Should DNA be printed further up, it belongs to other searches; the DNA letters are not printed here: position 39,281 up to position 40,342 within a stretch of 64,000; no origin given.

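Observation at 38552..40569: Canonical T-box leader controlling a GCS2-type ligase plus class II amidotransferase instead of an aaRS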

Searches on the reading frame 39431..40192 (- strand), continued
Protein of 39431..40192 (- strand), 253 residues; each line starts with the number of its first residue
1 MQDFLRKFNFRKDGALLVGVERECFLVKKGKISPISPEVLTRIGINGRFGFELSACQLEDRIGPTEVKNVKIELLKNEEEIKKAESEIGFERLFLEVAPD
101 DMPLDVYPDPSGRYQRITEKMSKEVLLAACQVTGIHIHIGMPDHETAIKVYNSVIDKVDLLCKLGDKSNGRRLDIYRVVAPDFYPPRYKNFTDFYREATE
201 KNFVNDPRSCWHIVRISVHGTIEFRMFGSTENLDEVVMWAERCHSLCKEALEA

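Call 50: search_protein_families(library=pfam, proteins=[P0084, P0091, P0058, P0018], max_evalue=0.01)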
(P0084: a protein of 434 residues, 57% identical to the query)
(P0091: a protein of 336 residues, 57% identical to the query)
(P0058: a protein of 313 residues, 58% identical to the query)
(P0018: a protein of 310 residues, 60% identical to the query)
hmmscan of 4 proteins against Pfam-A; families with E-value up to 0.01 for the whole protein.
P0084 (434 aa): 3 families
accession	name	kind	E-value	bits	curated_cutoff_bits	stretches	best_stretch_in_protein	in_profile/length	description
PF00583.31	Acetyltransf_1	-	2.9e-08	34.4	20.7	1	40-162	13-116/116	Acetyltransferase (GNAT) family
PF13508.13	Acetyltransf_7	-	0.00012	22.8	27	1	97-163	28-83/84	Acetyltransferase (GNAT) domain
PF12224.13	Amidoligase_2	-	0.0054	17.1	22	0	396-428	210-243/245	Putative amidoligase enzyme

P0091 (336 aa): 2 families
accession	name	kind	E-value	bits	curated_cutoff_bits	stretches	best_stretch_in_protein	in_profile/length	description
PF04107.18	GCS2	-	8e-06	25.8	21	1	101-249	1-157/291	Glutamate-cysteine ligase family 2(GCS2)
PF12224.13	Amidoligase_2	-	0.0049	17.2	22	0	217-327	111-241/245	Putative amidoligase enzyme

P0058 (313 aa): 2 families
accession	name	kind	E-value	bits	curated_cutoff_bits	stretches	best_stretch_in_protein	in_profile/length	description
PF04107.18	GCS2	-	0.00019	21.3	21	1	77-214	1-146/291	Glutamate-cysteine ligase family 2(GCS2)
PF12224.13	Amidoligase_2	-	0.00051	20.4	22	1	192-305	110-243/245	Putative amidoligase enzyme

P0018 (310 aa): 1 family
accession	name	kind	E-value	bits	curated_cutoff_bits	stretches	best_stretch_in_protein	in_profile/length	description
PF04107.18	GCS2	-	2e-07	31.1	21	1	74-214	1-149/291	Glutamate-cysteine ligase family 2(GCS2)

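Call 56: predict_structure(alignment_id=A1)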
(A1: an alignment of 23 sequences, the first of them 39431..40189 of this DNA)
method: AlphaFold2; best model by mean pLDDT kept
length: 252 residues; sequences in the alignment: 23
mean_pLDDT: 92.8   pTM: 0.91
mean pLDDT of the five models: 92.8, 92.6, 91.5, 90.0, 89.6
residues with pLDDT >= 90: 192; 70-90: 59; 50-70: 1; < 50: 0
segments of 3 or more residues with pLDDT < 50: none
pLDDT, mean of each block of 10 residues (from residue 1): 91 98 97 94 86 93 98 97 96 94 79 80 87 97 98 96 92 88 95 94 85 96 95 98 98 91
secondary structure, 60 per line:
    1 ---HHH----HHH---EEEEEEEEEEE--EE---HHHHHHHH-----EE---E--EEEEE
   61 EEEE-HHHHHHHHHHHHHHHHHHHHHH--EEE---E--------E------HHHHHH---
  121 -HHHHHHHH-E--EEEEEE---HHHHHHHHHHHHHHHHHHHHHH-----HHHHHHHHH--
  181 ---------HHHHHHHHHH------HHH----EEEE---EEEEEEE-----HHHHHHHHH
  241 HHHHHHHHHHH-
elements in order: E17-27 H35-42 E56-64 H66-87 E90-92 H112-117 H122-129 E134-139 H143-164 H170-178 H190-199 E213-216 E220-226 H232-251

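Call 59: fold_search(model_id=the predicted structure, library=pdb)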
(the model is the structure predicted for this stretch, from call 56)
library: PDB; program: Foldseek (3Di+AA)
matches with E <= 10: 632; with E <= 0.001: 43
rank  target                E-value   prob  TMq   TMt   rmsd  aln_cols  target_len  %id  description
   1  1r8g_B                7.7e-11  1.00  0.74  0.54   4.0       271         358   17  Structure and function of YbdK (released 2004-08-17)
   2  1tt4_A                5.8e-10  1.00  0.76  0.55   3.9       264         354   17  Structure of NP459575, a predicted glutathione synthase from Salmonella typhimurium (released 2004-08-17)
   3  1r8g_A                9.3e-10  1.00  0.69  0.51   5.1       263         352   14  Structure and function of YbdK (released 2004-08-17)
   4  2gwc_A                5.0e-08  1.00  0.65  0.40   8.1       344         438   13  Crystal structure of plant glutamate cysteine ligase in complex with a transition state analogue (released 2006-06-20)
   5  2gwc_B                1.0e-07  1.00  0.61  0.38   9.7       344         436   12  Crystal structure of plant glutamate cysteine ligase in complex with a transition state analogue (released 2006-06-20)
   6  2gwc_F                2.2e-07  1.00  0.64  0.39   8.4       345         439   13  Crystal structure of plant glutamate cysteine ligase in complex with a transition state analogue (released 2006-06-20)
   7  8oon_E                1.1e-04  1.00  0.53  0.32   5.8       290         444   13  Glutamine synthetase from Methanothermococcus thermolithotrophicus at a resolution of 2.43 A (released 2024-01-24)
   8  3ln7_A                1.4e-04  1.00  0.68  0.26   4.6       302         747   14  Crystal structure of a bifunctional glutathione synthetase from Pasteurella multocida (released 2011-04-13)
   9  8oon_D                1.9e-04  1.00  0.51  0.31   6.4       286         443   12  Glutamine synthetase from Methanothermococcus thermolithotrophicus at a resolution of 2.43 A (released 2024-01-24)
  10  3fky_C                2.0e-04  1.00  0.50  0.39   6.0       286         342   13  Crystal structure of the glutamine synthetase Gln1deltaN18 from the yeast Saccharomyces cerevisiae (released 2009-10-06)
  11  8fbp_P                2.4e-04  1.00  0.47  0.31   6.3       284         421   13  Glutamine synthetase from Pseudomonas aeruginosa, filament double-unit in compressed conformation (released 2024-02-14)
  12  8oon_F                2.6e-04  1.00  0.49  0.30   6.9       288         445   12  Glutamine synthetase from Methanothermococcus thermolithotrophicus at a resolution of 2.43 A (released 2024-01-24)
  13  6pew_A                2.9e-04  1.00  0.51  0.27   5.9       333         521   12  CryoEM Plasmodium falciparum glutamine synthetase (released 2019-12-11)
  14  3o6x_A                2.9e-04  1.00  0.52  0.23   6.5       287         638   14  Crystal Structure of the type III Glutamine Synthetase from Bacteroides fragilis (released 2011-03-09)
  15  3fky_A                3.5e-04  1.00  0.47  0.36   6.4       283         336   11  Crystal structure of the glutamine synthetase Gln1deltaN18 from the yeast Saccharomyces cerevisiae (released 2009-10-06)
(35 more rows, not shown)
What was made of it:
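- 39431..40205 (-): SD AAGGAGG (40205-40199) and the ligase CDS 40192..39431 (253 aa), a minimal YbdK/GCS2-type carboxylate-amine ligase. AF2 model pLDDT 92.8; best PDB match is YbdK 1r8g, TM 0.74 (calls 56, 59).
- On GCS2 / YbdK carboxylate-amine ligase: Foldseek gives 1r8g at E 7.7e-11 with TM 0.74, then 2gwc and the glutamine synthetases (calls 56, 59).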

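Call 68: search_protein_families(library=pfam, proteins=[L052:1973-2713:+, L071:3841-4575:+, L074:1490-2506:+, L041:218-1300:+, L017:4912-5919:+, L027:4653-5621:-, L022:2358-2972:+], max_evalue=1)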
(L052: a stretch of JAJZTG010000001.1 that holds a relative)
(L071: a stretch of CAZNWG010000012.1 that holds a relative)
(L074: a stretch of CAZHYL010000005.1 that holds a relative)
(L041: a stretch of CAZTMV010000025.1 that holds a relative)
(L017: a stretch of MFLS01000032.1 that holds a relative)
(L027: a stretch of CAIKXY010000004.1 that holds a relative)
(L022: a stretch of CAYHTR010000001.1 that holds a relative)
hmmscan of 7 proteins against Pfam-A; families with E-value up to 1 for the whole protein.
L052:1973-2713:+ (247 aa): 3 families
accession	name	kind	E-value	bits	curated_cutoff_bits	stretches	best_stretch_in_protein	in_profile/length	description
PF00117.34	GATase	-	7.3e-18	65.3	22.8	1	61-206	50-179/190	Glutamine amidotransferase class-I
PF07722.19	Peptidase_C26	-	7.1e-07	29.7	20.5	1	33-199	38-219/219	Peptidase C26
PF01174.25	SNO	-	0.031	14.6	27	1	90-206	58-177/188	SNO glutamine amidotransferase family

L071:3841-4575:+ (245 aa): 4 families
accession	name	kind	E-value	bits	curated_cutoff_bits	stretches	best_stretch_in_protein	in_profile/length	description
PF00117.34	GATase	-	4.4e-19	69.3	22.8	1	87-210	58-182/190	Glutamine amidotransferase class-I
PF07722.19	Peptidase_C26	-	5.6e-06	26.7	20.5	1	50-200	53-219/219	Peptidase C26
PF18095.7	PAS_12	-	0.23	11.4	22.6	1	7-69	42-104/153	UPF0242 C-terminal PAS-like domain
PF04255.20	DUF433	-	0.26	11.6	23.6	0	215-235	26-46/56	Protein of unknown function (DUF433)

L074:1490-2506:+ (339 aa): 1 family
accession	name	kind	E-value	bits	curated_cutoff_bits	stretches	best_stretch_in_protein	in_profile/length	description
PF07032.16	DUF1322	-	0.11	13.5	25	0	86-110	37-61/73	Protein of unknown function (DUF1322)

L041:218-1300:+ (361 aa): 1 family
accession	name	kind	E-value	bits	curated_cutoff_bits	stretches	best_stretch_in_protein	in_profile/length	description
PF01231.23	IDO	-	0.00087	18.6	26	1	229-336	257-367/412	Indoleamine 2,3-dioxygenase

L017:4912-5919:+ (336 aa): 0 families

L027:4653-5621:- (322 aa): 0 families

L022:2358-2972:+ (205 aa): 8 families
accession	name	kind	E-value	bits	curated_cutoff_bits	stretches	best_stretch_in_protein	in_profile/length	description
PF00583.31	Acetyltransf_1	-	1.6e-13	51.4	20.7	1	49-183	4-116/116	Acetyltransferase (GNAT) family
PF13508.13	Acetyltransf_7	-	3.7e-09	37.3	27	1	84-185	5-84/84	Acetyltransferase (GNAT) domain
PF13673.13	Acetyltransf_10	-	5.9e-09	36.4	23.6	1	69-186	18-110/128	Acetyltransferase (GNAT) domain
PF08445.16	FR47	-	4e-05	23.9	22.1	1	134-186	29-80/86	FR47-like protein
PF13523.12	Acetyltransf_8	-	0.00038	20.5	27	1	59-187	21-141/145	Acetyltransferase (GNAT) domain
PF12746.13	GNAT_acetyltran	-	0.00046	20.4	26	1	137-185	191-236/243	GNAT acetyltransferase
PF13302.13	Acetyltransf_3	-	0.0027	18.8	25.4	1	66-184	34-138/138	Acetyltransferase (GNAT) domain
PF13527.13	Acetyltransf_9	-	0.0074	16.7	25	1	128-184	74-125/127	Acetyltransferase (GNAT) domain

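Call 69: search_solved_structures(query=A3, max_evalue=1)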
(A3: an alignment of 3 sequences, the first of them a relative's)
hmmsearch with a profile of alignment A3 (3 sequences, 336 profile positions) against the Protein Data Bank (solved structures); distinct sequences matched with E-value up to 1: 2.
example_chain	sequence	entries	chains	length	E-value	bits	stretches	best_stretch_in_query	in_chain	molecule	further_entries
10lm_a1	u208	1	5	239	0.66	12.5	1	154-232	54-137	LEPBI_I3081 protein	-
4uos_A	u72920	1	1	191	0.68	12.5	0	117-176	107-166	DESIGNED HELICAL BUNDLE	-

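Call 70: search_solved_structures(query=A4, max_evalue=1)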
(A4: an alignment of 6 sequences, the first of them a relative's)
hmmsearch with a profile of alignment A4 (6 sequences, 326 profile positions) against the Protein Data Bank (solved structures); distinct sequences matched with E-value up to 1: 4.
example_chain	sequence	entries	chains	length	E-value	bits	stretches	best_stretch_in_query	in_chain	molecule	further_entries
7scf_A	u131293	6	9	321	0.18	14.2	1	50-152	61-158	Histidine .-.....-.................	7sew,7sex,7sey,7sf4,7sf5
4qgl_A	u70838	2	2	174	0.43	12.9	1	40-87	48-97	Acireductone dioxygenase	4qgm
8ewf_E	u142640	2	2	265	0.62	12.4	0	13-37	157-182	Chimeric MXRA8 receptor: D1 from Duck MXRA8 and D2 from Mouse MXRA8 | DuD1MoD2 chimeric MXRA8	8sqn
3p94_A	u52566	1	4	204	0.98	11.8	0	245-316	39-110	GDSL-like Lipase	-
